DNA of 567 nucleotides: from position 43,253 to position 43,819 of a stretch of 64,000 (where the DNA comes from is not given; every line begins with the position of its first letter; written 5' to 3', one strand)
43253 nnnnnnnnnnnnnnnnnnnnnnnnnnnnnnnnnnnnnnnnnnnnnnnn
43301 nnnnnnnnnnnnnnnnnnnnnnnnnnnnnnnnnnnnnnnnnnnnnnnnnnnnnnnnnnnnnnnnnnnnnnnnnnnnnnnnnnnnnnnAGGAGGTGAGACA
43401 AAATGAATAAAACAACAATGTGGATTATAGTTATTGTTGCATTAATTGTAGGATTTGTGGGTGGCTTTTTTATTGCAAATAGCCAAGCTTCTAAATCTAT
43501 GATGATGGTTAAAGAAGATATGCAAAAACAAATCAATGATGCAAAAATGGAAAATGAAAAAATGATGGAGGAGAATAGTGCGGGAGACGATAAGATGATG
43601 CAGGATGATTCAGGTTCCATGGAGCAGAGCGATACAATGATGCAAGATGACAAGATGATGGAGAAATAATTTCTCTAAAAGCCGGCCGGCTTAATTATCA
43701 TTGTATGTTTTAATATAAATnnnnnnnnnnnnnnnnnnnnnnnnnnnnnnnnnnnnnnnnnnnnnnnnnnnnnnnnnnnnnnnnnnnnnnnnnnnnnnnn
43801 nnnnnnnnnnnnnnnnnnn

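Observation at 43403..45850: Methionine-rich extracytoplasmic peptide, DipZ-like CcdA-thioredoxin fusion and convergent MsrB: candidate oxidant-sink/Met-repair module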

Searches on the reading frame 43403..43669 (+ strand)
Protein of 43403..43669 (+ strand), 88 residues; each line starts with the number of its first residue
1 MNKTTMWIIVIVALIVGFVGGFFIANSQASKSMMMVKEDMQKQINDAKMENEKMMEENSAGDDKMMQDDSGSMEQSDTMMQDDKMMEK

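Call 3: search_protein_families(library=pfam, proteins=[window:43403-43669:+], max_evalue=0.01)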
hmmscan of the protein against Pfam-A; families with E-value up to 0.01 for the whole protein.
window:43403-43669:+ (88 aa): 2 families
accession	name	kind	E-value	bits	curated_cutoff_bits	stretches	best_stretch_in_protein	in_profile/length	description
PF12072.13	RNase_Y_N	-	4.8e-05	23.3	32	1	6-58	2-54/201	RNase Y N-terminal region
PF19382.4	DUF5957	-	0.0018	18.7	23.8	1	8-38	3-33/59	Family of unknown function (DUF5957)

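Call 5: search_protein_families(library=ncbifam, proteins=[window:43403-43669:+], max_evalue=0.01)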
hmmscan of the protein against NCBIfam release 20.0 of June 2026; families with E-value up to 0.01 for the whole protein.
window:43403-43669:+ (88 aa): 8 families
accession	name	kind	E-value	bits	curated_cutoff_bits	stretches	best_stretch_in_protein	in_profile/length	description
TIGR03319.1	RNase_Y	equivalog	0.001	17.6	454.35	1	8-79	2-73/514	ribonuclease Y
NF008672.1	PRK11677.1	equivalog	0.0016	18.4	150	1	6-58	2-52/133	Z-ring associated protein ZapG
NF000326.1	blaR1_generic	equivalog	0.0018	16.7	400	1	5-80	33-101/585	BlaR1 family beta-lactam sensor/signal transducer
NF011041.0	PRK14471.1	equivalog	0.0028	17.7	200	1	25-84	50-110/164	F0F1 ATP synthase subunit B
NF037962.1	arsenic_eff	subfamily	0.0039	16.6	100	1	4-80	94-171/287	arsenic efflux protein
NF042931.1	SAG1386_EF1546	equivalog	0.004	17.2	80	1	5-76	32-100/158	SAG1386/EF1546 family surface-associated protein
NF009344.0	PRK12705.1-1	equivalog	0.0044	15.7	831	1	7-68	3-61/572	hypothetical protein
NF033802.1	AimP_fam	subfamily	0.005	17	35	1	1-30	1-29/43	lysogeny pheromone AimP family peptide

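Call 7: find_homologous_proteins(query=window:43403-43669:+, max_evalue=0.01)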
Query window:43403-43669:+ (88 aa): 1 proteins with E <= 0.01 among 2 candidates.
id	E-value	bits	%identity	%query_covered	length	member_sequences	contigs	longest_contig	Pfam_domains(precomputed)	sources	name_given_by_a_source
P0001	3.0e-46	172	100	100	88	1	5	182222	-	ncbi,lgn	-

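Call 16: find_encoding_contigs(protein=P0001, flank=3000, max_places=6)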
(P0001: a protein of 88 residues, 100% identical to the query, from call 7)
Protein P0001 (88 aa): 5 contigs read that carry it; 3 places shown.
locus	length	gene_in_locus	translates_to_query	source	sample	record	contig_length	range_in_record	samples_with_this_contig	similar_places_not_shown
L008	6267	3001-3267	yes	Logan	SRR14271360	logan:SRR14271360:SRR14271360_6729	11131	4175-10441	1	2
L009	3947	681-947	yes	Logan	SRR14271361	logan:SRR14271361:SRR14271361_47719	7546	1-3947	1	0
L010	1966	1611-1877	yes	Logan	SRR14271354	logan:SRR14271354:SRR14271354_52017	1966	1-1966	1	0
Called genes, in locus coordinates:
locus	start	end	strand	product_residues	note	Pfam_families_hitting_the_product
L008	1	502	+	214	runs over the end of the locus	-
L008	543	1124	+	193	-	PF07099:DUF1361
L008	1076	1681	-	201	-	PF00730:HhH-GPD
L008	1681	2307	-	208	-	PF13399:LytR_C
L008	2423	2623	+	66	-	PF12844:HTH_19, PF01381:HTH_3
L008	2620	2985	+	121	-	-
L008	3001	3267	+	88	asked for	-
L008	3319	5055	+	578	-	PF02683:DsbD_TM, PF00578:AhpC-TSA, PF08534:Redoxin, PF13905:Thioredoxin_8, PF17991:Thioredoxin_10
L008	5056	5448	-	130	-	PF01641:SelR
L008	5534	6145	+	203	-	-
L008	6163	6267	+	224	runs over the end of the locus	PF02585:PIG-L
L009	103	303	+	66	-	PF12844:HTH_19, PF01381:HTH_3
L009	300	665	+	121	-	-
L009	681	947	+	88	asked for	-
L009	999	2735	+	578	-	PF02683:DsbD_TM, PF00578:AhpC-TSA, PF08534:Redoxin, PF13905:Thioredoxin_8, PF17991:Thioredoxin_10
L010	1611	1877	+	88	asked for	-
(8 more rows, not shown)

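Call 18: search_protein_representatives(protein=window:43403-43669:+)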
Query: 88 residues. Proteins with E-value up to 0.001 (for the whole library): 21; up to 1e-10: 3; up to 1e-30: 1. The best 21 are listed.
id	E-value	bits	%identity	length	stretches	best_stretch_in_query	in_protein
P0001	9.5e-47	172.0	100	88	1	1-88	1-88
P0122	3.0e-14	69.0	51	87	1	1-85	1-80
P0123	6.4e-12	61.6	39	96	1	1-79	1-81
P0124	1.2e-10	57.5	41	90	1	1-82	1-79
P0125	6.6e-10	55.2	44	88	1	1-75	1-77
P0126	1.3e-09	54.3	41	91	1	1-82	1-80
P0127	6.2e-09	52.1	43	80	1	1-58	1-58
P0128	2.6e-08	50.2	45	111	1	1-60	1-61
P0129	2.0e-07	47.4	47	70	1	1-59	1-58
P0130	2.7e-07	47.0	40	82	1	1-88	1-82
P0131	2.8e-07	46.9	42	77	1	1-68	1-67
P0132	1.6e-06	44.5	41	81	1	1-81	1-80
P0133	2.9e-05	40.5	38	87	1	5-60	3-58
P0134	3.4e-05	40.3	44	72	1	1-59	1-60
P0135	4.5e-05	39.9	40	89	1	1-66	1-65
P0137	1.5e-04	38.2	39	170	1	1-64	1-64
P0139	2.8e-04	37.4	41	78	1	1-79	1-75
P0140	4.6e-04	36.7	42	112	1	1-59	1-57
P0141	8.5e-04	35.9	39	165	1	1-76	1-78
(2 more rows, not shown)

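Call 20: find_encoding_contigs(protein=P0122, flank=5000, max_places=3)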
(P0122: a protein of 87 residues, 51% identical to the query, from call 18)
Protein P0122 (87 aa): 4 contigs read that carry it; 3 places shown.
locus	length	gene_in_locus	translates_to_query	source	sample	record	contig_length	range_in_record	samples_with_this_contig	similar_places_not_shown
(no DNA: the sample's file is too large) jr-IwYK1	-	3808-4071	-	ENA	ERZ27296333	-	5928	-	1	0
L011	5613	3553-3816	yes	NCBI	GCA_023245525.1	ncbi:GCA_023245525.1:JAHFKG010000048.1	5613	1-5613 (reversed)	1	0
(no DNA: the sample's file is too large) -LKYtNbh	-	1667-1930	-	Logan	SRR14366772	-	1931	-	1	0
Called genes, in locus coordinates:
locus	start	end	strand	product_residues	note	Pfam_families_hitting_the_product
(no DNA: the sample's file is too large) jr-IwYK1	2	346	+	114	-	?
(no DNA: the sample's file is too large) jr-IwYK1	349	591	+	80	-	PF01084:Ribosomal_S18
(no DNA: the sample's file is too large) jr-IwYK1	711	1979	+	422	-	PF22694:CtpB_N-like, PF00595:PDZ, PF13180:PDZ_2, PF17820:PDZ_6, PF03572:Peptidase_S41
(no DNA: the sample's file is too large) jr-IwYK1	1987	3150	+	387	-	PF00089:Trypsin, PF10459:Peptidase_S46 (faint), PF13365:Trypsin_2, PF00595:PDZ (weak), PF13180:PDZ_2, PF17820:PDZ_6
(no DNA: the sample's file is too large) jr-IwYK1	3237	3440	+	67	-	PF12844:HTH_19 (weak), PF01381:HTH_3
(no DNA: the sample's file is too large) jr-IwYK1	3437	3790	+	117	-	PF09946:DUF2178 (faint)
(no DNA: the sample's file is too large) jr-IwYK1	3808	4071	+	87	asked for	-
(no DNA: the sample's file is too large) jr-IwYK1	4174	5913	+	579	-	PF02683:DsbD_TM, PF00578:AhpC-TSA, PF08534:Redoxin, PF13905:Thioredoxin_8, PF17991:Thioredoxin_10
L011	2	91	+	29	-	?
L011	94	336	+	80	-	PF01084:Ribosomal_S18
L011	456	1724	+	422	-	PF22694:CtpB_N-like, PF00595:PDZ, PF13180:PDZ_2, PF17820:PDZ_6, PF03572:Peptidase_S41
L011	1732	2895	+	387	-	PF00089:Trypsin, PF10459:Peptidase_S46 (faint), PF13365:Trypsin_2, PF00595:PDZ (weak), PF13180:PDZ_2, PF17820:PDZ_6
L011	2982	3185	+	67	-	PF12844:HTH_19 (weak), PF01381:HTH_3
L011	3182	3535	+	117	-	PF09946:DUF2178 (faint)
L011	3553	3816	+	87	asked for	-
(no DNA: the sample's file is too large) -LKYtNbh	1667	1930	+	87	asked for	?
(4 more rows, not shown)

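Call 21: search_protein_families(library=pfam, proteins=[P0137, P0141, P0128, P0123], max_evalue=0.01)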
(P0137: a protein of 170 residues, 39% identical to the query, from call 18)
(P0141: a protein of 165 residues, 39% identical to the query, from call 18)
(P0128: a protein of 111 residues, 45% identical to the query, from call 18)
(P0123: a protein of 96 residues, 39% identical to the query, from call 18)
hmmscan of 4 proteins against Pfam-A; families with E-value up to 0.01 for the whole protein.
P0137 (170 aa): 2 families
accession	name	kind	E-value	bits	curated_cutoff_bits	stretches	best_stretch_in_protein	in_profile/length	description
PF03640.20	Lipoprotein_15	-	8e-26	89.7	24.4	2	127-170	1-47/47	Secreted repeat of unknown function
PF12072.13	RNase_Y_N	-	1.1e-05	25.4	32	1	6-62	2-58/201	RNase Y N-terminal region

P0141 (165 aa): 1 family
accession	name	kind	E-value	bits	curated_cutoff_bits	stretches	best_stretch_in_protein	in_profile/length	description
PF03640.20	Lipoprotein_15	-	1.3e-27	95.4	24.4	2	122-165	1-47/47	Secreted repeat of unknown function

P0128 (111 aa): 1 family
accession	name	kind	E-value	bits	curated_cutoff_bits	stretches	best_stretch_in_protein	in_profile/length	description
PF03640.20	Lipoprotein_15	-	6.1e-14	51.7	24.4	1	68-106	5-46/47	Secreted repeat of unknown function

P0123 (96 aa): 1 family
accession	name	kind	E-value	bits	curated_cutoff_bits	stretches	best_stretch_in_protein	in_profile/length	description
PF12072.13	RNase_Y_N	-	0.002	18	32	1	6-53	2-49/201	RNase Y N-terminal region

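Call 28: find_encoding_contigs(protein=P0124, flank=5000, max_places=2)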
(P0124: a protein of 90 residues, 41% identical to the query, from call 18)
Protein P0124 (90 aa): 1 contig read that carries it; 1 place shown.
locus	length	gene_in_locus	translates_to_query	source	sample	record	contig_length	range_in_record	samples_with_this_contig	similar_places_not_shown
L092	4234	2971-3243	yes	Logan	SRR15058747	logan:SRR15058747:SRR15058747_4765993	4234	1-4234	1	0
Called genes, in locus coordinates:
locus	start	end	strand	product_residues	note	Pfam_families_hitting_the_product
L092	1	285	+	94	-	?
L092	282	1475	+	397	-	PF00171:Aldedh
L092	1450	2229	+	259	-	PF03807:F420_oxidored, PF14748:P5CR_dimer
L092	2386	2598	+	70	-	PF01381:HTH_3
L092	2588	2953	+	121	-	-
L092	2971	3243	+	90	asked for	-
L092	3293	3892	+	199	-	PF00578:AhpC-TSA, PF08534:Redoxin, PF13905:Thioredoxin_8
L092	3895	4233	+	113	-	?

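Call 29: find_encoding_contigs(protein=P0130, flank=5000, max_places=2)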
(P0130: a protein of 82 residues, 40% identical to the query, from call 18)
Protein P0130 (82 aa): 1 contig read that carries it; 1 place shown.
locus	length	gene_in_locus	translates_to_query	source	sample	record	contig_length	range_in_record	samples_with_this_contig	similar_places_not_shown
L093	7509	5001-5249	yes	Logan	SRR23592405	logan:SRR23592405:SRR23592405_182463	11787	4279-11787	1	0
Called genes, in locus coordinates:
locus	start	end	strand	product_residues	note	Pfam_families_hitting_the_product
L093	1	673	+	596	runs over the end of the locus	PF00549:Ligase_CoA, PF00285:Citrate_synt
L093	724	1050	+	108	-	-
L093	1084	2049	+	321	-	PF01565:FAD_binding_4, PF02873:MurB_C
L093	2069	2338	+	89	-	-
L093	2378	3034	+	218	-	-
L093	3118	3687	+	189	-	PF07099:DUF1361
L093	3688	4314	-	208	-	PF13399:LytR_C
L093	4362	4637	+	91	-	PF01381:HTH_3, PF12844:HTH_19 (weak), PF13560:HTH_31 (weak)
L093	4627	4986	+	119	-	-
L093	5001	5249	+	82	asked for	-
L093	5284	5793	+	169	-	PF00578:AhpC-TSA (weak), PF00085:Thioredoxin, PF13098:Thioredoxin_2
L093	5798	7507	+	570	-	?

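Call 30: find_encoding_contigs(protein=P0133, flank=5000, max_places=2)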
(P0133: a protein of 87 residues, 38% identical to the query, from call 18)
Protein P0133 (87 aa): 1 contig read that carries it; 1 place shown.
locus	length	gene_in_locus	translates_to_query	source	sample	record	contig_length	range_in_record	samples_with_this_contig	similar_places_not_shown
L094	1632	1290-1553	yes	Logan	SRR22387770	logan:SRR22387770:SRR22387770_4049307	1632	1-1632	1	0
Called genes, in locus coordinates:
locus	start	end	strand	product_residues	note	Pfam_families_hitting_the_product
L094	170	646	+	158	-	PF12802:MarR_2, PF22381:Staph_reg_Sar_Rot, PF13463:HTH_27 (weak), PF01047:MarR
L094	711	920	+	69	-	PF24250:HVO_2718 (weak), PF13560:HTH_31 (weak), PF01381:HTH_3, PF12844:HTH_19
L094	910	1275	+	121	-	-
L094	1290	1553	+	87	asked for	-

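Call 48: search_solved_structures(query=P0141, max_evalue=1)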
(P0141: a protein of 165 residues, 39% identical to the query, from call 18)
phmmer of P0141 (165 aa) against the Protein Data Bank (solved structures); distinct sequences matched with E-value up to 1: 0.

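Call 51: find_encoding_contigs(protein=P0125, flank=5000, max_places=2)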
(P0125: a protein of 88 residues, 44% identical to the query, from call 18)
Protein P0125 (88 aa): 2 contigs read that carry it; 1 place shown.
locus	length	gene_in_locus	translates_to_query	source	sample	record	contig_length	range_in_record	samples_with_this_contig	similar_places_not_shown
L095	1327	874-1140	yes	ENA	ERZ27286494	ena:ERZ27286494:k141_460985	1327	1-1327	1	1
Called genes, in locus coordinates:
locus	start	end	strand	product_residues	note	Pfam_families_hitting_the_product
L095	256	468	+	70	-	PF24250:HVO_2718 (weak), PF12844:HTH_19, PF01381:HTH_3, PF13560:HTH_31 (weak)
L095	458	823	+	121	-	-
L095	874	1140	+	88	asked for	-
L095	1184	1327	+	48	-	?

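Call 52: find_encoding_contigs(protein=P0132, flank=5000, max_places=2)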
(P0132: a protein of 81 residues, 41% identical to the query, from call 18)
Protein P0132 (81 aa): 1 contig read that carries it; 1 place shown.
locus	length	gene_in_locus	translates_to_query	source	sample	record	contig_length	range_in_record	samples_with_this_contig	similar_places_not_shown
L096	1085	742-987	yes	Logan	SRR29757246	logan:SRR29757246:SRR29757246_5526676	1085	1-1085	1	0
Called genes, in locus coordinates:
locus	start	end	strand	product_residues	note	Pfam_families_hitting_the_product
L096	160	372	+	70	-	PF12844:HTH_19, PF01381:HTH_3, PF13443:HTH_26 (weak), PF13560:HTH_31 (weak)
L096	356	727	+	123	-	-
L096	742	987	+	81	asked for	-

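Call 53: find_encoding_contigs(protein=P0137, flank=5000, max_places=2)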
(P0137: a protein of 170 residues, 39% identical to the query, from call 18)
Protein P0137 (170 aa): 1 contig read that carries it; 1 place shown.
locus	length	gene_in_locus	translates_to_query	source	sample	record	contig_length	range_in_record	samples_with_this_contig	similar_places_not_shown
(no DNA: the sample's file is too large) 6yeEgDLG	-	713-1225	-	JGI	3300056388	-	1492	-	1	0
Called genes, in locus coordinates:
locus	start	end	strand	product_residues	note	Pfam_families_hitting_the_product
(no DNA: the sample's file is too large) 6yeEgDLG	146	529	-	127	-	PF00903:Glyoxalase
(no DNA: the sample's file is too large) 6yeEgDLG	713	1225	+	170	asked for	PF12072:RNase_Y_N (weak), PF03640:Lipoprotein_15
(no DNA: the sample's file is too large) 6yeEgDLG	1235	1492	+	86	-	?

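Call 58: list_cluster_members(proteins=[P0001, P0122, P0123, P0126, P0128, P0130, P0135, P0139, P0140, P0141])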
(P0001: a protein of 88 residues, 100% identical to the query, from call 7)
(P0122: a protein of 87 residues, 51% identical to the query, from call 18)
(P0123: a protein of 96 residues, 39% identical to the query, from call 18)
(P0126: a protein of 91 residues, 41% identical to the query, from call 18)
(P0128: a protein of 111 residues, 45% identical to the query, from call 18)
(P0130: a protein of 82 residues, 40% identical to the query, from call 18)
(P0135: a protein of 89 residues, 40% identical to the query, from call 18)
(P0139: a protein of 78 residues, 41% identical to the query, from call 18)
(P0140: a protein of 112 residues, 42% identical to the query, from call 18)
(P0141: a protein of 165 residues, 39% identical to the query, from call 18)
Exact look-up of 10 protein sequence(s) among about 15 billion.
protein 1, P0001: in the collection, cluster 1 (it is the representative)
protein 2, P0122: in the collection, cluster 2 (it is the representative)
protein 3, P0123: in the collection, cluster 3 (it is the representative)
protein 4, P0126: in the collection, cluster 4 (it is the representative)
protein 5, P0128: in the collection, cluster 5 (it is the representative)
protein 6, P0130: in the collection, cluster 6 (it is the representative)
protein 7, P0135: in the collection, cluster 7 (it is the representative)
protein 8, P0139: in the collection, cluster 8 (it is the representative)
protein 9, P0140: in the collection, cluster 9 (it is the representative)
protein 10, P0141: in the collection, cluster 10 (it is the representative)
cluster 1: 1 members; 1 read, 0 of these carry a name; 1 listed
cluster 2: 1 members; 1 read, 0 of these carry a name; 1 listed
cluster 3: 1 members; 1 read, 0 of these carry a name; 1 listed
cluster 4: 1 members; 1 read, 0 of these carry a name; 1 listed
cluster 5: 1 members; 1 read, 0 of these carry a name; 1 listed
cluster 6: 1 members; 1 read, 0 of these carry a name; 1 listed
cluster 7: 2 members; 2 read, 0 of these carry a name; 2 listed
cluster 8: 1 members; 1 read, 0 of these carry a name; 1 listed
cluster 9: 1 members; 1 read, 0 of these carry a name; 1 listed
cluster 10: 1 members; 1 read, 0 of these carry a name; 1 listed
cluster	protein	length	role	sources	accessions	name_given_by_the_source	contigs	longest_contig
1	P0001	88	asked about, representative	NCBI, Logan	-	-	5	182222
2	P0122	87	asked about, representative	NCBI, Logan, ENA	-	-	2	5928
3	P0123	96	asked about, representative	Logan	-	-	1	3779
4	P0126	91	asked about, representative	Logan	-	-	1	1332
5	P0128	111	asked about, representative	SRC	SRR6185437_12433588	-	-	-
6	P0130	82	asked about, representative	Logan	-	-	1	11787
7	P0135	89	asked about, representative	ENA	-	-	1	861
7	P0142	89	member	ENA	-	-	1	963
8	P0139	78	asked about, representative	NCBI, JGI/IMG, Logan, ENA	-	-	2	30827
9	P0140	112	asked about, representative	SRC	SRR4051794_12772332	-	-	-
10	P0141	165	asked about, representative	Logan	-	-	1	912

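Call 59: find_encoding_contigs(protein=P0139, flank=6000, max_places=2)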
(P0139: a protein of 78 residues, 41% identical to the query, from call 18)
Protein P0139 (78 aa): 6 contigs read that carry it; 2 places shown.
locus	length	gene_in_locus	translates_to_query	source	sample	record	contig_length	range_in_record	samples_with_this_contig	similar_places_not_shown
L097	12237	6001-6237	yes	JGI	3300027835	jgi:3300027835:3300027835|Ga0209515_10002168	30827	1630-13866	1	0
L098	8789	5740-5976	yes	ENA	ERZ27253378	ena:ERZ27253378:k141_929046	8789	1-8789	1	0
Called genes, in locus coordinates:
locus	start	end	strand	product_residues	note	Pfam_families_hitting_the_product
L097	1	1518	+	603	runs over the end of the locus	PF00009:GTP_EFTU, PF01926:MMR_HSR1, PF22042:EF-G_D2, PF03144:GTP_EFTU_D2, PF00679:EFG_C, PF21018:BipA_C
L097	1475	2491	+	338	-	PF08240:ADH_N, PF00107:ADH_zinc_N, PF13602:ADH_zinc_N_2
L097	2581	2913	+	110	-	-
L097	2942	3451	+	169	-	PF06983:3-dmu-9_3-mt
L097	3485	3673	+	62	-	PF08327:AHSA1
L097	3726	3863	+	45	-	-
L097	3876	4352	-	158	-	-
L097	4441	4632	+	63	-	-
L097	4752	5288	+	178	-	-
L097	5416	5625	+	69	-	PF12844:HTH_19 (weak), PF01381:HTH_3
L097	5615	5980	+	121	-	-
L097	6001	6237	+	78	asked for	-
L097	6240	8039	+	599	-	PF02683:DsbD_TM, PF00578:AhpC-TSA, PF08534:Redoxin, PF13905:Thioredoxin_8, PF17991:Thioredoxin_10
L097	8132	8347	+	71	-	-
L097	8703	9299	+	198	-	-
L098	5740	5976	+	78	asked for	-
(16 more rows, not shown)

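Call 60: predict_structure(alignment_id=A1)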
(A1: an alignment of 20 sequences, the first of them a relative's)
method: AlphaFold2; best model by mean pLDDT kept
length: 88 residues; sequences in the alignment: 20
mean_pLDDT: 66.3   pTM: 0.25
mean pLDDT of the five models: 66.3, 65.2, 63.9, 63.8, 62.7
residues with pLDDT >= 90: 12; 70-90: 23; 50-70: 37; < 50: 16
segments of 3 or more residues with pLDDT < 50: 62-73
pLDDT, mean of each block of 10 residues (from residue 1): 87 91 70 62 74 62 46 50 52
secondary structure, 60 per line:
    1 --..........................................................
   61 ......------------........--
elements in order: H3-66 H79-86
